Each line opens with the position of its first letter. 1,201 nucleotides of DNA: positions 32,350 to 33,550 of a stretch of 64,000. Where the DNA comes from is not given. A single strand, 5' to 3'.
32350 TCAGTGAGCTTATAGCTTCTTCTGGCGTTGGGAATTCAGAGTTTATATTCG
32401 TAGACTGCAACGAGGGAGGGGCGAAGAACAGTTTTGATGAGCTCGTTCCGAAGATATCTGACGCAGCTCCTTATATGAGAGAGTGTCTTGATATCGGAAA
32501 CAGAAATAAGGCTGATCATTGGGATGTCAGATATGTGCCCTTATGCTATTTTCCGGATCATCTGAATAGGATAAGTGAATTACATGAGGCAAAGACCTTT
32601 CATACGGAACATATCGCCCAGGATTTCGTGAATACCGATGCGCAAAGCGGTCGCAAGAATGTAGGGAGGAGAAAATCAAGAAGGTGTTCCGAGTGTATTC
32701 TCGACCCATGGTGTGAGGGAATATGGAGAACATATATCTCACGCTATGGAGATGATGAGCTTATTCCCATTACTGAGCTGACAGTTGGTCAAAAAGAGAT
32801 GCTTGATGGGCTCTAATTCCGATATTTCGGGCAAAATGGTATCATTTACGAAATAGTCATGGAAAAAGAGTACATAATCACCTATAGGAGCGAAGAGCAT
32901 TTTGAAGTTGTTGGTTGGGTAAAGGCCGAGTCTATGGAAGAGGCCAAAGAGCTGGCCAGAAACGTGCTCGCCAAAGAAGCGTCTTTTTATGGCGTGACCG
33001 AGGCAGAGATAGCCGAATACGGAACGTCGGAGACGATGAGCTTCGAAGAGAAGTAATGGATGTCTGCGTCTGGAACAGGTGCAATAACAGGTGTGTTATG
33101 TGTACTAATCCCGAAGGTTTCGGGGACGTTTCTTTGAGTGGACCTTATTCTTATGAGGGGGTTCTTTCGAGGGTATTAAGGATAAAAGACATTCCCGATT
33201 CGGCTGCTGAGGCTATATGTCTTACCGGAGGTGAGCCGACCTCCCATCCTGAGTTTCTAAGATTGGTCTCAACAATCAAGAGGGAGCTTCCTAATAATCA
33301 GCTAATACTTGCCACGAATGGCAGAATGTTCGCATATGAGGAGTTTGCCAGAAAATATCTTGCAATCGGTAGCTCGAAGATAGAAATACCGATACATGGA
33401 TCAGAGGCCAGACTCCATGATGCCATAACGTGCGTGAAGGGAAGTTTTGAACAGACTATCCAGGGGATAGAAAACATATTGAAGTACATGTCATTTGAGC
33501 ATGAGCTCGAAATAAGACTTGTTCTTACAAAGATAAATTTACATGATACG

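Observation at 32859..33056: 65-aa acidic ORF translationally coupled (TAATG) to the last rSAM paralog: candidate precursor or partner protein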

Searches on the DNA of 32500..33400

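Call 72: search_rna_families(source=window, start=32500, end=33400, threshold=evalue, max_evalue=1)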
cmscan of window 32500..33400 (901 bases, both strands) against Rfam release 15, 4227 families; matches with E-value up to 1: 2.
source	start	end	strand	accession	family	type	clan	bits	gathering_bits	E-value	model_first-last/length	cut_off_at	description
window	32748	32791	+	RF00095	snoPyro_CD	Gene; snRNA; snoRNA; CD-box;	CL00132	18.4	45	0.46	1-58/58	no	Pyrococcus C/D box small nucleolar RNA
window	32748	32808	+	RF01119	sR32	Gene; snRNA; snoRNA; CD-box;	-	14.6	40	0.3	1-57/57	no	Small nucleolar RNA sR32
